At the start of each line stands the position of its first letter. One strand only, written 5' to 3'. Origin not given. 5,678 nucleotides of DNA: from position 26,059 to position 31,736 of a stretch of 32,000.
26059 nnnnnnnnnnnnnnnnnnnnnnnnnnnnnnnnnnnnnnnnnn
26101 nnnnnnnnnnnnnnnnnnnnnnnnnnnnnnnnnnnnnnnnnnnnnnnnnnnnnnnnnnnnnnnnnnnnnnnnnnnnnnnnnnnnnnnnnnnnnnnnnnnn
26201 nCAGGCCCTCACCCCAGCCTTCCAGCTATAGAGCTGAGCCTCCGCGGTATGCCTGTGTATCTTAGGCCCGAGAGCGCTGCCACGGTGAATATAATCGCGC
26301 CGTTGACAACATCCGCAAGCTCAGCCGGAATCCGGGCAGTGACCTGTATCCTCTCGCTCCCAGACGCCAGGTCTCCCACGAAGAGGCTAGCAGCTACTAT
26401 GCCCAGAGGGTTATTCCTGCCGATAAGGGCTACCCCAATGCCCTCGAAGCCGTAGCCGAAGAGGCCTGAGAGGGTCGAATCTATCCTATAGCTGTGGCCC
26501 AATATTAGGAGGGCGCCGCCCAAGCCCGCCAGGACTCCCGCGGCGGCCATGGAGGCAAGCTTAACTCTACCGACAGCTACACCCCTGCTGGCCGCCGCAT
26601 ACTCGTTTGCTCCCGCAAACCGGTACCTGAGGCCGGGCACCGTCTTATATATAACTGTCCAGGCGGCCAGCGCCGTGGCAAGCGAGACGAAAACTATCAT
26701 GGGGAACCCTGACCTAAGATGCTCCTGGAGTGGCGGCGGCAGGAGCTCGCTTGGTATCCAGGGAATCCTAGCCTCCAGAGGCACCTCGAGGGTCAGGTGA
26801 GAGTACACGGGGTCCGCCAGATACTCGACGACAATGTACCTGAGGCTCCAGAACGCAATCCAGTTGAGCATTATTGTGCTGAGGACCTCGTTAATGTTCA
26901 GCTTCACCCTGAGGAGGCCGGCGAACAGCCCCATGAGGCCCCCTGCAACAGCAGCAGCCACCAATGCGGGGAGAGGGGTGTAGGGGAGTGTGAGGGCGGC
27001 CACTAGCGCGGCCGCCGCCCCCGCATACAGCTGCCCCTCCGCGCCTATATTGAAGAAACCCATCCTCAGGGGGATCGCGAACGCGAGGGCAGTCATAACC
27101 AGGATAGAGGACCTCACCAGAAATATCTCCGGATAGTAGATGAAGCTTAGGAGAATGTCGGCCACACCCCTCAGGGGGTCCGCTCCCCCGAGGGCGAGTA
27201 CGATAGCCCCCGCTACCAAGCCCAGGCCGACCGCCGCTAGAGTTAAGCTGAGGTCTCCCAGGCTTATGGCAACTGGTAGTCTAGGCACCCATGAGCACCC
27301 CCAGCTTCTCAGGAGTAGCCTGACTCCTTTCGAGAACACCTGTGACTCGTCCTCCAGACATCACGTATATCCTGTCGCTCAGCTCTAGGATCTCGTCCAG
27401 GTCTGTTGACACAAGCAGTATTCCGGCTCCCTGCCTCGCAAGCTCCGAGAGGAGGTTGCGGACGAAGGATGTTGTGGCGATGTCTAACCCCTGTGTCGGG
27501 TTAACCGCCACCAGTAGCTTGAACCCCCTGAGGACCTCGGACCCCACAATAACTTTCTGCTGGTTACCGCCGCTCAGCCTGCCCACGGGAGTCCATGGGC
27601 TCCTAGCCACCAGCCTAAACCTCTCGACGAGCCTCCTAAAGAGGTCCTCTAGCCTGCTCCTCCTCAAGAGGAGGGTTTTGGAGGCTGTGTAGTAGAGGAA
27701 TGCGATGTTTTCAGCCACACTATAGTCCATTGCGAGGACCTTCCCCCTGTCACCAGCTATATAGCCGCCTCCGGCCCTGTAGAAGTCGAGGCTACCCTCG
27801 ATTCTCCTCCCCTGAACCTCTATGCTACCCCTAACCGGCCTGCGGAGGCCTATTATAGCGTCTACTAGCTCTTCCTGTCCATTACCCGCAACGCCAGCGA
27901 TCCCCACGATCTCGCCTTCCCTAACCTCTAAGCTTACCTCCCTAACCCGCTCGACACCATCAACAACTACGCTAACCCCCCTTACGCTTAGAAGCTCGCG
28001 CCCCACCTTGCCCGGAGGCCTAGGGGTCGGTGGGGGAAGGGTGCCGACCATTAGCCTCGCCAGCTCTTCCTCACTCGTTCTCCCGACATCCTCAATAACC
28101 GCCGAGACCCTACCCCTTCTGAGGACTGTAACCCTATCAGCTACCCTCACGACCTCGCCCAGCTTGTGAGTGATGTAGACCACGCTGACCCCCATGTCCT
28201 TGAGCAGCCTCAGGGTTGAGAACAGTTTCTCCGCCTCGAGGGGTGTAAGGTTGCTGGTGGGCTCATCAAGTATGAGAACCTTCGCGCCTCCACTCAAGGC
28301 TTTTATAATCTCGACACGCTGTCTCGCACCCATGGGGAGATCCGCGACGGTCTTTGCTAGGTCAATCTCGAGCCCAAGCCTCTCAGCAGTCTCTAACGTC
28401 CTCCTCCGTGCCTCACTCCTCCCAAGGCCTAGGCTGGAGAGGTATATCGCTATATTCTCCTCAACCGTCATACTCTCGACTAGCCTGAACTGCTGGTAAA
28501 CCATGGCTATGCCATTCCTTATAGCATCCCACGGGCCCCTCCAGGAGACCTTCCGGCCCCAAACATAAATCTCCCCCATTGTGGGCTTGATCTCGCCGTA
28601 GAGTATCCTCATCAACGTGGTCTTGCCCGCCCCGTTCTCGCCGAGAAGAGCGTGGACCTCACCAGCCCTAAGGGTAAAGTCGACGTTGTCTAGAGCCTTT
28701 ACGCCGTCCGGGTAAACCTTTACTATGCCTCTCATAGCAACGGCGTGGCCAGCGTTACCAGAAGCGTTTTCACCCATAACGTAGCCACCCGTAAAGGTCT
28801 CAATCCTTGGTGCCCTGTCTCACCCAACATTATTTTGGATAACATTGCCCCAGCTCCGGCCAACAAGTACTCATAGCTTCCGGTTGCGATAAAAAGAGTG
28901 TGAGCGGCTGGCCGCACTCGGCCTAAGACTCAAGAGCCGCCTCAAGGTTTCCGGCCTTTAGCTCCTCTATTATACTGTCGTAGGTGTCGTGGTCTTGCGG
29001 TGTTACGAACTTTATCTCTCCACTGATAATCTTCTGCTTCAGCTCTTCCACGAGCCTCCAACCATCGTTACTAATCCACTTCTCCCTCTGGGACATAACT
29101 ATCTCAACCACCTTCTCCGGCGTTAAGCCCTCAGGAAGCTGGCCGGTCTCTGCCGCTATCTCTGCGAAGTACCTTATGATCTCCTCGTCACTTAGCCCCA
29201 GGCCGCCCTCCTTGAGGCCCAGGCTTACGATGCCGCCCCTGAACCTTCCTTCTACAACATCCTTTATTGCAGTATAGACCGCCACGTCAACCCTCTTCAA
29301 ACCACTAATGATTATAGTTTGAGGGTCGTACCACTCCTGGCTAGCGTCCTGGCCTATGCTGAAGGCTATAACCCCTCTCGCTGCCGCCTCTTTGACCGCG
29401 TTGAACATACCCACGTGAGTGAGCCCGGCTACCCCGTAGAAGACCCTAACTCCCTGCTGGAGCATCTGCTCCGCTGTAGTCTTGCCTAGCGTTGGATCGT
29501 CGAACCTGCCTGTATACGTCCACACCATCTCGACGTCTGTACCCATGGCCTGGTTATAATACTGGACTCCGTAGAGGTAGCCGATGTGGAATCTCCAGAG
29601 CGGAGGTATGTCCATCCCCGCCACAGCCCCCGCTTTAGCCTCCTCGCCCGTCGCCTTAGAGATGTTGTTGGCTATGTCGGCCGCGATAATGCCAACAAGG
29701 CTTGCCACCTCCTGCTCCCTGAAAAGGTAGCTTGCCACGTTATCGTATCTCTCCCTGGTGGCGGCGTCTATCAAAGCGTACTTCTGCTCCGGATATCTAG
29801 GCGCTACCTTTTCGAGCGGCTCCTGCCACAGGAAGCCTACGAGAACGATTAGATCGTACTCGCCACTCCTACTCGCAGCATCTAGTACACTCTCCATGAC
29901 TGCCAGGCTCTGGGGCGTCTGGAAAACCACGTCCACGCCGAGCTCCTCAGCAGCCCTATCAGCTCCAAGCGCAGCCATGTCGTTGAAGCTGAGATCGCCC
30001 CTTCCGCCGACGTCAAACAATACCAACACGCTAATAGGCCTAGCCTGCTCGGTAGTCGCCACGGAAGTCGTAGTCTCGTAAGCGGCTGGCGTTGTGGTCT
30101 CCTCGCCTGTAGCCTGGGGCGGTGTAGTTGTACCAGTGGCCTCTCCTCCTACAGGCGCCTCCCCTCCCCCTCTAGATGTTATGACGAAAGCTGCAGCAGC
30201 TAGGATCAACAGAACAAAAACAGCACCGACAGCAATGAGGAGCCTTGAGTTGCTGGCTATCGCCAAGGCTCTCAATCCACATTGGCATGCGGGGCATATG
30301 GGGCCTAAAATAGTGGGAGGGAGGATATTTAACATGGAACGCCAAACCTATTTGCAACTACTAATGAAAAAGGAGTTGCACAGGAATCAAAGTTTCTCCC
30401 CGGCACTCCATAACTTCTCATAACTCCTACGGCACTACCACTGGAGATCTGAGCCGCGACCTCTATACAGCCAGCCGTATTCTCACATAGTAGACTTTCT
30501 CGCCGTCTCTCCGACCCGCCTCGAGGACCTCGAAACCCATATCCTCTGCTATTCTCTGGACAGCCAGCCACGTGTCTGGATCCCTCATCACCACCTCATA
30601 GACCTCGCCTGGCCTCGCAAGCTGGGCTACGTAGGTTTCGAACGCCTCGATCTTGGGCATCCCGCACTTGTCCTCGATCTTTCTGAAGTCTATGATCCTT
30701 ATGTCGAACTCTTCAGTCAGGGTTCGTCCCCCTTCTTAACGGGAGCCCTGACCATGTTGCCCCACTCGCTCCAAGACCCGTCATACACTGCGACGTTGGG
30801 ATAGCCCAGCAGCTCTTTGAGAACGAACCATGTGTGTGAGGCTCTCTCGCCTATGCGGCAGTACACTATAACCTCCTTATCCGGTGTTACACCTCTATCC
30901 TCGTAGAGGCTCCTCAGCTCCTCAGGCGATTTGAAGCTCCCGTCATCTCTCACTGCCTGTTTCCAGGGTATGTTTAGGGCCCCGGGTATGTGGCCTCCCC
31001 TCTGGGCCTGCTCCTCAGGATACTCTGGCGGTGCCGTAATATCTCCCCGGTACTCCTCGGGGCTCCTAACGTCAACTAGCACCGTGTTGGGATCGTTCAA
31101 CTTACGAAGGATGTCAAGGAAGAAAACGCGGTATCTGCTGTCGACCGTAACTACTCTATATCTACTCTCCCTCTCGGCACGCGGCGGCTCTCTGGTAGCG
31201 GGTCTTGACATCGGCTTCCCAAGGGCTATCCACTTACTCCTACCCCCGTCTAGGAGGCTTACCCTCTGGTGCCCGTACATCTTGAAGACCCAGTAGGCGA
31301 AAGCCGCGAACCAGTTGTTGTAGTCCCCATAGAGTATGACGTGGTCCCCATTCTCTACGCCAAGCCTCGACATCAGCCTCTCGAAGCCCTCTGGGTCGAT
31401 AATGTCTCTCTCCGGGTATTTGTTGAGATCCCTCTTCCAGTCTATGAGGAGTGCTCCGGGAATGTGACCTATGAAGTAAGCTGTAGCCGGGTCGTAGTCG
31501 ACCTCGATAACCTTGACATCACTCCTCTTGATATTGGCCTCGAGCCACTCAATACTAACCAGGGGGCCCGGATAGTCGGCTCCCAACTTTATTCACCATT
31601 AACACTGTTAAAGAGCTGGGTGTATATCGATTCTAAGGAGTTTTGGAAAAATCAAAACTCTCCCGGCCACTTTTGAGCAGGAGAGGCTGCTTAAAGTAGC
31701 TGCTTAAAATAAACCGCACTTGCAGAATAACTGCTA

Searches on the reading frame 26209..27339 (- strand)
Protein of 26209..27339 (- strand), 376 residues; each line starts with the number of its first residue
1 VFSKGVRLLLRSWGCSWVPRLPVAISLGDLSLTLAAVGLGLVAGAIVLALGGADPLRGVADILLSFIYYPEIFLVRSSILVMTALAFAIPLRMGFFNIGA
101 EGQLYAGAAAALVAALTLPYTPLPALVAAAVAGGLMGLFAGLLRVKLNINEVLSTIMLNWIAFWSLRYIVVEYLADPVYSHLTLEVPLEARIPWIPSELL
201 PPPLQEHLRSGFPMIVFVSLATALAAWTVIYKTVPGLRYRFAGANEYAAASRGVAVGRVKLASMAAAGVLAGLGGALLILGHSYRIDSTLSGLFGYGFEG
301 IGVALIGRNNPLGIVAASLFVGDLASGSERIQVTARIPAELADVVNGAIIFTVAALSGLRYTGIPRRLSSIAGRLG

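Call 63: search_protein_families(library=pfam, proteins=[window:26209-27339:-], max_evalue=0.0001)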
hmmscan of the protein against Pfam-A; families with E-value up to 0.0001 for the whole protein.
window:26209-27339:- (376 aa): 1 family
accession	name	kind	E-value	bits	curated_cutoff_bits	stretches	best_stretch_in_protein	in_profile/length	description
PF02653.21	BPD_transp_2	-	1.2e-41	143.1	26.8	1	72-353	4-268/269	Branched-chain amino acid transport system / permease component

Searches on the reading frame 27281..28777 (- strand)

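Call 63: search_protein_families(library=pfam, proteins=[window:27281-28777:-], max_evalue=0.0001)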
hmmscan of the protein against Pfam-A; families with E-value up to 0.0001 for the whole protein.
window:27281-28777:- (498 aa): 2 families
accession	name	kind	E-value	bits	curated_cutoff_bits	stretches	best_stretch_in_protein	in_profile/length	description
PF00005.33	ABC_tran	-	1.8e-46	158.6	25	2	29-175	1-137/137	ABC transporter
PF13304.12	AAA_21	-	7.3e-06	26.7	27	0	41-60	1-20/304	AAA domain, putative AbiEii toxin, Type IV TA system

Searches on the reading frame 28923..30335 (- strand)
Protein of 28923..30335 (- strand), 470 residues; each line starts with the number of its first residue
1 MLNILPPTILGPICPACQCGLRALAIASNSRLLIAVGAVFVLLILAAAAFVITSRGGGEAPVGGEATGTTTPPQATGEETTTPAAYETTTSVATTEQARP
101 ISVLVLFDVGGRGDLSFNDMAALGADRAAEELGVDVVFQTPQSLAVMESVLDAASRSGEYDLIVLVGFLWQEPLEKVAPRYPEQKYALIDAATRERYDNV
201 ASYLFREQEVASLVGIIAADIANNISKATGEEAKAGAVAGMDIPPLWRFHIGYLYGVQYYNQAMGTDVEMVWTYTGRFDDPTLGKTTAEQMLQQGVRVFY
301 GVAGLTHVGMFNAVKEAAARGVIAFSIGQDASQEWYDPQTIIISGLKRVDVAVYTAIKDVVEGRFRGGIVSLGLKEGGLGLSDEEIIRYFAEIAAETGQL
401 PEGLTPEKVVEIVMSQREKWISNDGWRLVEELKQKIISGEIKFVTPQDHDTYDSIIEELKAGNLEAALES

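Call 63: search_protein_families(library=pfam, proteins=[window:28923-30335:-], max_evalue=0.0001)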
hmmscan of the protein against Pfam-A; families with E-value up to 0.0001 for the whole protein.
window:28923-30335:- (470 aa): 1 family
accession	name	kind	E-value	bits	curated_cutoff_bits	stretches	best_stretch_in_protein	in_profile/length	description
PF02608.20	Bmp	-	2.7e-50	171.5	24.1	1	102-391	2-278/301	ABC transporter substrate-binding protein PnrA-like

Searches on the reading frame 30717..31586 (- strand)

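Call 63: search_protein_families(library=pfam, proteins=[window:30717-31586:-], max_evalue=0.0001)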
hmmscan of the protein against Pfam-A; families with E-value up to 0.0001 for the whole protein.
window:30717-31586:- (289 aa): 1 family
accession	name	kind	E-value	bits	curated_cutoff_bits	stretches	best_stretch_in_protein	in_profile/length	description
PF00581.25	Rhodanese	-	1.7e-40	138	22.2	2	160-276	6-100/102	Rhodanese-like domain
